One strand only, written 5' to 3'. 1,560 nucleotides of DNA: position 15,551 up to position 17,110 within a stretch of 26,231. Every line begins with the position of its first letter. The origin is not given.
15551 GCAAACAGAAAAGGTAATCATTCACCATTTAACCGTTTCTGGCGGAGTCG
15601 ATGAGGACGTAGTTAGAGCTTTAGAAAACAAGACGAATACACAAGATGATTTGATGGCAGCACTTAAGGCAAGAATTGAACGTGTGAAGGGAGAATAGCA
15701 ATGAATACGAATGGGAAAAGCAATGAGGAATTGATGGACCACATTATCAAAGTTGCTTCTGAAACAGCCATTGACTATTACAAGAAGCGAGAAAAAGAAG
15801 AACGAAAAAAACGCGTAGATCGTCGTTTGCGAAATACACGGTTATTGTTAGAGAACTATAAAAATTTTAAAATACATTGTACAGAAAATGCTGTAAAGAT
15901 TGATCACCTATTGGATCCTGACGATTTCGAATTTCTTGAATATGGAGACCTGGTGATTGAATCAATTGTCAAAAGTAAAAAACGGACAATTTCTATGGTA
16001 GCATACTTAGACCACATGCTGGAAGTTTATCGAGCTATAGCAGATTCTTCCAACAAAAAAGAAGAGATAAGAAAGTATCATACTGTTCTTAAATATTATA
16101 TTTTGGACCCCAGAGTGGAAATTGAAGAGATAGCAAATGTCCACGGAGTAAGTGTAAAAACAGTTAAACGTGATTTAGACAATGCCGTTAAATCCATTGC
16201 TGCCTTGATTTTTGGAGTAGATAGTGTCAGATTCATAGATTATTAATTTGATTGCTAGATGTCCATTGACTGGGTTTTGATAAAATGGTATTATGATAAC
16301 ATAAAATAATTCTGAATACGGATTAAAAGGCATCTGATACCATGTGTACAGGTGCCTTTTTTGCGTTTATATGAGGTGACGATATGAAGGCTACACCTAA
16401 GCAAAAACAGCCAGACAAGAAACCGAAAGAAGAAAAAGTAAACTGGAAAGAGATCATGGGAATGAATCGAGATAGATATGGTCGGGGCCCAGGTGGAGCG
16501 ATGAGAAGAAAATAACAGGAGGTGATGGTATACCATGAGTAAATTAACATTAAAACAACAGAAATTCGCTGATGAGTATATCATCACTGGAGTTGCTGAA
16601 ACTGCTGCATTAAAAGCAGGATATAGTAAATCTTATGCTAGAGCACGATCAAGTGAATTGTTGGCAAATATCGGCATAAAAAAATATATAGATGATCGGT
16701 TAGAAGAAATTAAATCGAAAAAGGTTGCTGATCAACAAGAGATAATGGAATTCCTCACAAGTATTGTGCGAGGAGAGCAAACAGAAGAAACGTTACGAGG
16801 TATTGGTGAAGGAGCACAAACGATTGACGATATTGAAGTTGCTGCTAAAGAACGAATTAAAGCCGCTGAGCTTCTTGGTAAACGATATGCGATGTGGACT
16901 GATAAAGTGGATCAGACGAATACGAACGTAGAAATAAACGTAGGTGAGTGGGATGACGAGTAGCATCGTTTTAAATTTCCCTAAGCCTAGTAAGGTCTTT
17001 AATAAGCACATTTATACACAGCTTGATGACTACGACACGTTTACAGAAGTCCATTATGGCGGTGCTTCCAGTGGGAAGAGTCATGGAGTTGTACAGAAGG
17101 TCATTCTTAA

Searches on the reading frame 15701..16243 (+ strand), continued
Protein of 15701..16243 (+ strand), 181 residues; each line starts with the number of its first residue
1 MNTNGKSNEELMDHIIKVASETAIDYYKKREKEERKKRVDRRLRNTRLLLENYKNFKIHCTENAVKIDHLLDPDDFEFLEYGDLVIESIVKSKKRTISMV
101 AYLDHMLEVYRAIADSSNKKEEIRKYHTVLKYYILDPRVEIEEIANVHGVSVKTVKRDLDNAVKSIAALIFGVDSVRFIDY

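Call 68: search_protein_families(library=pfam, alignment_id=A1, max_evalue=1)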
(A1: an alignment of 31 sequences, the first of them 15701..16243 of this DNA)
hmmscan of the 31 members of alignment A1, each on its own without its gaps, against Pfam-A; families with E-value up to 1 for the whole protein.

A. member 1, window:15701-16243:+ (181 aa): 10 families
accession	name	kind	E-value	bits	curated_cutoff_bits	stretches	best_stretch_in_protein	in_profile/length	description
PF12116.14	SpoIIID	-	0.00044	20.7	27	1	121-168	2-49/82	Stage III sporulation protein D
PF08220.18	HTH_DeoR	-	0.0026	17.9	21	1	139-161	15-37/57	DeoR-like helix-turn-helix domain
PF08281.18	Sigma70_r4_2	-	0.011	15.8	25.7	1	141-164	29-52/54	Sigma-70, region 4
PF06565.18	DM10_dom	-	0.041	14.2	23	1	104-146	9-50/105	DM10 domain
PF20954.2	Caud_bapl16_2nd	-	0.051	14.2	27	1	58-102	14-57/104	Phage tail base-plate attachment protein N0 domain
PF04967.18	HTH_10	-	0.12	12.6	23.1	1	137-167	22-52/53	HTH DNA binding domain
PF00356.27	LacI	-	0.13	12.5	27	1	141-162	2-23/46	Bacterial regulatory proteins, lacI family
PF23268.1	RIN1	-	0.15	12.8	27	0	27-76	25-75/95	RIN1-like domain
PF05866.16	RusA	-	0.16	13.1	22.8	1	103-166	51-89/124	Endodeoxyribonuclease RusA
PF19187.6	HTH_PafC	-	0.21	11.9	32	1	124-160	4-40/115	PafC helix-turn-helix domain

B. families by the number of members that match (of 31 scanned): 65 families (the first 25 are shown)
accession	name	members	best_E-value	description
PF08279.18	HTH_11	18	1.6e-06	HTH domain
PF13384.12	HTH_23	13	8.8e-05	Homeodomain-like domain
PF08281.18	Sigma70_r4_2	13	0.00025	Sigma-70, region 4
PF04297.20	UPF0122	6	0.00012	Putative helix-turn-helix protein, YlxM / p13 like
PF12116.14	SpoIIID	6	0.00044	Stage III sporulation protein D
PF08220.18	HTH_DeoR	6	0.0026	DeoR-like helix-turn-helix domain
PF01978.25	TrmB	6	0.0038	Sugar-specific transcriptional regulator TrmB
PF09771.14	Tmemb_18A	5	0.028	Transmembrane protein 188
PF21476.4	PF0610-like_N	4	0.0021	PF0610-like, N-terminal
PF04545.22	Sigma70_r4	4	0.0056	Sigma-70, region 4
PF12840.13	HTH_20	4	0.083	Helix-turn-helix domain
PF24132.1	DUF7399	3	0.004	Family of unknown function (DUF7399)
PF20954.2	Caud_bapl16_2nd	3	0.014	Phage tail base-plate attachment protein N0 domain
PF07374.17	DUF1492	3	0.033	Protein of unknown function (DUF1492)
PF13730.12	HTH_36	3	0.038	Helix-turn-helix domain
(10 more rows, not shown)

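Call 90: search_protein_families(library=phrogs, proteins=[L007:3824-4138:+, L011:812-1300:+, L014:4038-4787:+, L022:3706-4143:+, L026:3708-4334:+, L027:3676-4167:+, L043:3705-5087:+, L075:3723-4310:+, L080:3687-4271:+, L039:3602-5248:+], max_evalue=0.00001)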
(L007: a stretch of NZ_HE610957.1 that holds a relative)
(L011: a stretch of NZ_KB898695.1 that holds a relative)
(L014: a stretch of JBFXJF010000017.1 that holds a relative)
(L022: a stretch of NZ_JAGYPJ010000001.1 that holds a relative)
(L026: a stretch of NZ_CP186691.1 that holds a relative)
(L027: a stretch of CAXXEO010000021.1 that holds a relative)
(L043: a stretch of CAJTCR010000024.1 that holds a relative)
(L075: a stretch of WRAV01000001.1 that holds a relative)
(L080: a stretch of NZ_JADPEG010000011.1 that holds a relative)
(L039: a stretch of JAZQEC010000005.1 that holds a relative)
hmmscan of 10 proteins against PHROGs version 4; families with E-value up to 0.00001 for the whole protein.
L007:3824-4138:+ (105 aa): 1 family
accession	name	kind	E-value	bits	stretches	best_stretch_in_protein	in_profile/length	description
phrog_1315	-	unknown function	3e-23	83.1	1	1-98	5-100/108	-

L011:812-1300:+ (163 aa): 5 families
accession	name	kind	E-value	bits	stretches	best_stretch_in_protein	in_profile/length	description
phrog_27153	-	unknown function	1.7e-14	54.9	1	49-95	5-51/92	-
phrog_21294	-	unknown function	9.6e-09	36.3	1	86-143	133-190/213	-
phrog_18973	-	unknown function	1.1e-08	35.9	1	85-133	107-153/189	-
phrog_9442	-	unknown function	2.7e-08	34.7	1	35-147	9-113/134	-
phrog_6623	-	unknown function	2.4e-07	32.2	1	69-153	7-91/108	-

L014:4038-4787:+ (250 aa): 4 families
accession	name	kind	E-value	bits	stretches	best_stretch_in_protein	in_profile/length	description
phrog_509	-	head and packaging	5.4e-85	285.7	1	3-228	2-216/238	terminase small subunit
phrog_1889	-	head and packaging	8.4e-33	115.1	1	1-227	1-249/276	terminase small subunit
phrog_8935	-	unknown function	1.3e-14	55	1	167-238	22-91/108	-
phrog_2606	-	head and packaging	1.2e-07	32.4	1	1-77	1-69/310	terminase small subunit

L022:3706-4143:+ (146 aa): 0 families

L026:3708-4334:+ (209 aa): 19 families
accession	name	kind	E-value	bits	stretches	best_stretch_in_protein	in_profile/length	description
phrog_620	-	DNA, RNA and nucleotide metabolism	2.7e-63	214.9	1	13-208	3-176/217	ParB-like partition protein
phrog_498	-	other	4.6e-49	168.5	1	8-165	24-173/633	DNA methyltransferase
phrog_15396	-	DNA, RNA and nucleotide metabolism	5.2e-39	135.6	1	18-159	3-145/258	ParB-like partition nuclease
phrog_8071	-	DNA, RNA and nucleotide metabolism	4e-37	129.4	1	16-164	4-150/389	ParB-like partition protein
phrog_930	-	DNA, RNA and nucleotide metabolism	1.9e-33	117.2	1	15-189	3-173/223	ParB-like partition protein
phrog_940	-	DNA, RNA and nucleotide metabolism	2.2e-33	117.1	1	17-169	4-137/388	nuclease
phrog_18056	-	DNA, RNA and nucleotide metabolism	1.7e-27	97.4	1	18-114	2-88/387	ParB-like partition nuclease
phrog_9353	-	unknown function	1.3e-22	81.9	1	25-181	17-178/245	-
phrog_723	-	DNA, RNA and nucleotide metabolism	9.6e-21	75.6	1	13-171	7-165/223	ParB-like partition protein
phrog_4715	-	DNA, RNA and nucleotide metabolism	9.4e-19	68.2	1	14-127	142-262/630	ParB-like partition protein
phrog_6218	-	DNA, RNA and nucleotide metabolism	3.3e-12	47.3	1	20-104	6-96/506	ParB-like partition protein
phrog_3264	-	DNA, RNA and nucleotide metabolism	3.1e-11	44.5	1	13-105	43-139/337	ParB-like partition protein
phrog_5475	-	unknown function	3.6e-11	43.5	1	20-101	4-82/458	-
phrog_3951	-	unknown function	2.9e-07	31.3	1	11-104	10-109/301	-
phrog_26387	-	DNA, RNA and nucleotide metabolism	4.4e-07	30.6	1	24-94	15-92/252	ParB-like partition nuclease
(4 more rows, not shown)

L027:3676-4167:+ (164 aa): 10 families
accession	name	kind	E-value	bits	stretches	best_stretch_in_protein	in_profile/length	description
phrog_620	-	DNA, RNA and nucleotide metabolism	6.8e-49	167.9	1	1-162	7-173/217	ParB-like partition protein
phrog_498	-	other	8.9e-42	144.4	1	1-151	33-181/633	DNA methyltransferase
phrog_9353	-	unknown function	1.8e-30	107.6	1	8-136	16-144/245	-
phrog_723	-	DNA, RNA and nucleotide metabolism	4.9e-21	76.6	1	2-141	12-152/223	ParB-like partition protein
phrog_8071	-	DNA, RNA and nucleotide metabolism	5e-19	69.8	1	1-134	5-134/389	ParB-like partition protein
phrog_940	-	DNA, RNA and nucleotide metabolism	3.4e-12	47.3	1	2-135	5-136/388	nuclease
phrog_5475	-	unknown function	6.7e-12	45.9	1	1-105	1-100/458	-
phrog_15396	-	DNA, RNA and nucleotide metabolism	9.6e-08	33.1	1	28-130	26-131/258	ParB-like partition nuclease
phrog_2159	-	DNA, RNA and nucleotide metabolism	5.3e-07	30.3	1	3-117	61-183/365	ParB-like partition protein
phrog_4715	-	DNA, RNA and nucleotide metabolism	5.2e-06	26.1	1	2-94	146-239/630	ParB-like partition protein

L043:3705-5087:+ (461 aa): 1 family
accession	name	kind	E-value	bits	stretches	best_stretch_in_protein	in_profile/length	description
phrog_20720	-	unknown function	1.1e-214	714.5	1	3-457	2-456/460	-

L075:3723-4310:+ (196 aa): 16 families
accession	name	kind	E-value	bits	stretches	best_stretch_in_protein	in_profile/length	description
phrog_498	-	other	5.5e-50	171.5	1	1-153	33-182/633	DNA methyltransferase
phrog_620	-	DNA, RNA and nucleotide metabolism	3.2e-48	165.7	1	1-177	7-174/217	ParB-like partition protein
phrog_9353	-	unknown function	9.6e-36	124.9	1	3-158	11-166/245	-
phrog_723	-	DNA, RNA and nucleotide metabolism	8.3e-27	95.4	1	2-189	12-202/223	ParB-like partition protein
phrog_8071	-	DNA, RNA and nucleotide metabolism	1.2e-23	85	1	1-185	5-175/389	ParB-like partition protein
phrog_15396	-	DNA, RNA and nucleotide metabolism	4e-16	60.6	1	6-144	7-142/258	ParB-like partition nuclease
phrog_940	-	DNA, RNA and nucleotide metabolism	3.8e-13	50.4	1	1-121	4-122/388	nuclease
phrog_5475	-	unknown function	7.6e-12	45.7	1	3-98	3-91/458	-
phrog_28816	-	unknown function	8.3e-12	45.8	1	158-195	16-53/54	-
phrog_26387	-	DNA, RNA and nucleotide metabolism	8.5e-10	39.5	1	4-128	11-140/252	ParB-like partition nuclease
phrog_2159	-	DNA, RNA and nucleotide metabolism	2.9e-09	37.7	1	3-132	61-200/365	ParB-like partition protein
phrog_930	-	DNA, RNA and nucleotide metabolism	4.7e-08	34.2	1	2-133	6-133/223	ParB-like partition protein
phrog_18056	-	DNA, RNA and nucleotide metabolism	7.1e-08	32.7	1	1-91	1-87/387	ParB-like partition nuclease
phrog_4715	-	DNA, RNA and nucleotide metabolism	6.1e-07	29.2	1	5-105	149-250/630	ParB-like partition protein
phrog_7405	-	unknown function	1.6e-06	29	1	51-161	72-168/250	-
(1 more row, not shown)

L080:3687-4271:+ (195 aa): 9 families
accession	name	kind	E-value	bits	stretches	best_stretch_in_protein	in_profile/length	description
phrog_620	-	DNA, RNA and nucleotide metabolism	1.1e-36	127.9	1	1-156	7-166/217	ParB-like partition protein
phrog_498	-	other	1.8e-35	123.5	1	1-150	33-184/633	DNA methyltransferase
phrog_9353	-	unknown function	4.6e-26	93.2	1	4-145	12-153/245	-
phrog_723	-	DNA, RNA and nucleotide metabolism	6.9e-13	49.9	1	2-175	12-194/223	ParB-like partition protein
phrog_8071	-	DNA, RNA and nucleotide metabolism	7.9e-13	49.4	1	2-142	6-140/389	ParB-like partition protein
phrog_5475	-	unknown function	2.9e-09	37.2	1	3-101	3-94/458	-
phrog_940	-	DNA, RNA and nucleotide metabolism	2.2e-08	34.7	1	2-166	5-162/388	nuclease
phrog_15396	-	DNA, RNA and nucleotide metabolism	7.1e-08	33.6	1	32-138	30-139/258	ParB-like partition nuclease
phrog_18056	-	DNA, RNA and nucleotide metabolism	6.6e-06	26.2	1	1-90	1-86/387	ParB-like partition nuclease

L039:3602-5248:+ (549 aa): 16 families
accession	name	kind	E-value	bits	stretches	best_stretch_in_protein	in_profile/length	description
phrog_498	-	other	1.4e-133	447.7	1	17-515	16-448/633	DNA methyltransferase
phrog_67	-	other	1.4e-39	137.8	1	184-482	113-341/743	DNA methyltransferase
phrog_620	-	DNA, RNA and nucleotide metabolism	1.6e-31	111.1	1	39-185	12-149/217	ParB-like partition protein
phrog_8071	-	DNA, RNA and nucleotide metabolism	3.6e-29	103.2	1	40-243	11-214/389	ParB-like partition protein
phrog_3008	-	other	5.3e-23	82.6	1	398-490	120-217/244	DNA methyltransferase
phrog_23085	-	unknown function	1.3e-22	80.9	1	397-512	24-135/138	-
phrog_723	-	DNA, RNA and nucleotide metabolism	4.9e-20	73.3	1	39-184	16-161/223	ParB-like partition protein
phrog_930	-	DNA, RNA and nucleotide metabolism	1e-19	72.3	1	37-172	8-141/223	ParB-like partition protein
phrog_15396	-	DNA, RNA and nucleotide metabolism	3.1e-19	70.8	1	37-179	5-147/258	ParB-like partition nuclease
phrog_9353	-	unknown function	3.1e-12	47.9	1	48-185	23-159/245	-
phrog_940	-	DNA, RNA and nucleotide metabolism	1.2e-10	42.1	1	39-248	9-164/388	nuclease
phrog_6952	-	other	5.6e-09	37.1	1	420-474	111-165/181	DNA methyltransferase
phrog_18293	-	other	3.7e-08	34.3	1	415-482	37-105/119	methyltransferase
phrog_4715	-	DNA, RNA and nucleotide metabolism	2.1e-07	30.7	1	37-162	148-286/630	ParB-like partition protein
phrog_26387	-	DNA, RNA and nucleotide metabolism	4.6e-07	30.5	1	37-159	11-140/252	ParB-like partition nuclease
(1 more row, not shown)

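Call 91: search_protein_representatives(alignment_id=A1)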
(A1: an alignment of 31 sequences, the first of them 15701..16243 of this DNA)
Query: 31 sequences, 179 profile positions. Proteins with E-value up to 0.001 (for the whole library): 1246; up to 1e-10: 791; up to 1e-30: 267. The best 150 are listed.
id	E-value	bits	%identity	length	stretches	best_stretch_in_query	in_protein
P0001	1.0e-66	240.3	-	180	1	3-178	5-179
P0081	6.5e-66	237.7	-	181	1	3-178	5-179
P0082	1.2e-64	233.7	-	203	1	6-177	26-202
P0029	2.7e-64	232.5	-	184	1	1-178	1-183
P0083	7.4e-63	227.8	-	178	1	1-178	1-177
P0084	5.5e-60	218.4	-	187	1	6-177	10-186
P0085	4.3e-55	202.5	-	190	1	7-177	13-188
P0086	4.5e-55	202.4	-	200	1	7-177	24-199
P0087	4.7e-54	199.1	-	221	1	11-177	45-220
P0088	3.0e-53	196.5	-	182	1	1-176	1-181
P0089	7.7e-53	195.1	-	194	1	9-177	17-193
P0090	2.8e-52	193.3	-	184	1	5-176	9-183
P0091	8.4e-52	191.8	-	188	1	5-175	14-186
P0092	8.7e-52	191.7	-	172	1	11-176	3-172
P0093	1.8e-51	190.7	-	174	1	4-178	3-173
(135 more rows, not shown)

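Call 94: predict_structure(alignment_id=A3)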
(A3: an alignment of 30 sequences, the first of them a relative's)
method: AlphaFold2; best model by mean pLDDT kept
length: 201 residues; sequences in the alignment: 30
mean_pLDDT: 78.6   pTM: 0.61
mean pLDDT of the five models: 78.6, 78.4, 75.6, 74.7, 73.3
residues with pLDDT >= 90: 78; 70-90: 71; 50-70: 17; < 50: 35
segments of 3 or more residues with pLDDT < 50: 1-5, 7-9, 81-98, 100-103, 197-201
pLDDT, mean of each block of 10 residues (from residue 1): 48 68 84 87 86 84 93 77 45 46 61 83 91 94 96 94 95 95 93 57 32
secondary structure, 60 per line:
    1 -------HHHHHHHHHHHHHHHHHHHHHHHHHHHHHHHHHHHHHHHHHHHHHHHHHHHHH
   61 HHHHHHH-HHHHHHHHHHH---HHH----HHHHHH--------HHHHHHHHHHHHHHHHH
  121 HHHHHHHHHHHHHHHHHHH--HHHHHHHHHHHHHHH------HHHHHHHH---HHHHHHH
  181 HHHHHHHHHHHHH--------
elements in order: H8-67 H69-79 H90-95 H104-139 H142-156 H163-170 H174-193

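Call 97: fold_search(model_id=the predicted structure, library=pdb)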
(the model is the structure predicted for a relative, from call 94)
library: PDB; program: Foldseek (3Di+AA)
matches with E <= 10: 364; with E <= 0.001: 0
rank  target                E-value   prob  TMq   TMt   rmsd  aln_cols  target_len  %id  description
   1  4e40                  1.6e-01  0.21  0.16  0.13  19.3       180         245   14  The haptoglobin-hemoglobin receptor of Trypanosoma congolense (released 2013-01-16)
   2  5jdo_A                3.7e-01  0.14  0.15  0.12  19.5       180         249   14  T. congolense haptoglobin-haemoglobin receptor in complex with haemoglobin (released 2016-04-27)
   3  6koq_F                5.3e-01  0.35  0.22  0.29  26.3       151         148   21  Mycobacterium tuberculosis initial transcription complex comprising sigma H and 5'-OH RNA of 10 nt (released 2020-03-11)
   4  5wur_A                5.9e-01  0.30  0.20  0.26  16.9       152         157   20  Crystal structure of SigW in complex with its anti-sigma RsiW, an oxdized form (released 2017-03-29)
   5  8hkc_E                6.2e-01  0.91  0.34  0.27  13.9       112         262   20  Cryo-EM structure of E. coli RNAP sigma32 complex (released 2023-05-31)
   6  4wjg_4                6.5e-01  0.16  0.19  0.15  18.9       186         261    8  Structure of T. brucei haptoglobin-hemoglobin receptor binding to human haptoglobin-hemoglobin (released 2014-11-26)
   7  5wuq_A                6.9e-01  0.33  0.20  0.26  15.9       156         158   19  Crystal structure of SigW in complex with its anti-sigma RsiW, a zinc binding form (released 2017-03-29)
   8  7wff_h                7.6e-01  0.21  0.18  0.23  14.9       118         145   15  Subcomplexes B,M and L in the Cylic electron transfer supercomplex NDH-PSI from Arabidopsis (released 2022-03-16)
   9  6onu_H                8.0e-01  0.93  0.23  0.62   2.9        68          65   13  Complex structure of WhiB1 and region 4 of SigA in P21 space group. (released 2019-11-27)
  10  5zx2_F                8.0e-01  0.18  0.19  0.21  24.8       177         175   17  Mycobacterium tuberculosis RNA polymerase transcription initiation complex with ECF sigma factor sigma H and 7nt RNA (released 2019-03-20)
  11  6onu_F                8.4e-01  0.92  0.25  0.61   3.2        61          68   18  Complex structure of WhiB1 and region 4 of SigA in P21 space group. (released 2019-11-27)
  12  6ono_B                8.4e-01  0.92  0.25  0.60   3.2        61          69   18  Complex structure of WhiB1 and region 4 of SigA in C2221 space group (released 2019-11-27)
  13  7kug_B                8.4e-01  0.77  0.25  0.48   5.6       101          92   11  Fe-S cluster-bound transcription activator WhiB7 in complex with the SigmaAr4-RNAP Beta flap tip chimera (released 2021-06-30)
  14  1ku3                  8.9e-01  0.98  0.21  0.65   1.9        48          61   21  Crystal Structure of Thermus aquaticus RNA Polymerase Sigma Subunit Fragment, Region 4 (released 2002-04-03)
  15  1ku7_A                8.9e-01  0.77  0.25  0.56   4.8        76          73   18  Crystal Structure of Thermus aquatics RNA Polymerase SigmaA Subunit Region 4 Bound to-35 Element DNA (released 2002-03-29)
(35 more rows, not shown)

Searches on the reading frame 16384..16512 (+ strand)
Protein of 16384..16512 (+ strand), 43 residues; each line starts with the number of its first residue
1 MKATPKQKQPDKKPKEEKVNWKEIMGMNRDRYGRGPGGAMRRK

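Call 8: search_protein_families(library=pfam, proteins=[window:16384-16512:+], max_evalue=0.01)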
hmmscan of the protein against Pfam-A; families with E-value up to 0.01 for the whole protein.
window:16384-16512:+ (43 aa): 0 families

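Call 9: search_protein_families(library=phrogs, proteins=[window:16384-16512:+], max_evalue=0.001)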
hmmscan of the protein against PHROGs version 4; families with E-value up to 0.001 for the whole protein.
window:16384-16512:+ (43 aa): 3 families
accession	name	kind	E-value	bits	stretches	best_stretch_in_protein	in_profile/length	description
phrog_3928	-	unknown function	0.00018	22.5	1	3-42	17-57/57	-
phrog_20406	-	unknown function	0.00021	22.2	1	19-43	32-55/55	-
phrog_23181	-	other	0.00026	22.2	1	6-43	33-70/70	ATPase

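Call 19: search_protein_families(library=ncbifam, proteins=[window:16384-16512:+], max_evalue=1)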
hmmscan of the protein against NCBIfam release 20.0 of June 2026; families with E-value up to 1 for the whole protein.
window:16384-16512:+ (43 aa): 0 families

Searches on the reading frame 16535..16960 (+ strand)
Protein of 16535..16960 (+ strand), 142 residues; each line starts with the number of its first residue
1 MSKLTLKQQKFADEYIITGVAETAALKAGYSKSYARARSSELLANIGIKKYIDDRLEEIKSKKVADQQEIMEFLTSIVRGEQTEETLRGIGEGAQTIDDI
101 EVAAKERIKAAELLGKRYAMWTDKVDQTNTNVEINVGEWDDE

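Call 8: search_protein_families(library=pfam, proteins=[window:16535-16960:+], max_evalue=0.01)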
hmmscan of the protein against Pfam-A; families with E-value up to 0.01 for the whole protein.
window:16535-16960:+ (142 aa): 1 family
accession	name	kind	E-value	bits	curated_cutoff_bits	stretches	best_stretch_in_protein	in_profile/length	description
PF03592.21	Terminase_2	-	3.2e-30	106.1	26.1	1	4-128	1-138/141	Terminase small subunit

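Call 9: search_protein_families(library=phrogs, proteins=[window:16535-16960:+], max_evalue=0.001)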
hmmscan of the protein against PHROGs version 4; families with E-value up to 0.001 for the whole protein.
window:16535-16960:+ (142 aa): 4 families
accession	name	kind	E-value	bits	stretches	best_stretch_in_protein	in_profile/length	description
phrog_51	-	head and packaging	2.3e-41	143.3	1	1-136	86-229/261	terminase small subunit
phrog_17390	-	unknown function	3.8e-17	62.9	1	2-61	1-60/69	-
phrog_2606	-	head and packaging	6.4e-06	26.7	1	3-72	88-158/310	terminase small subunit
phrog_641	-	head and packaging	1.3e-05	26.8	1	4-68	3-67/162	terminase small subunit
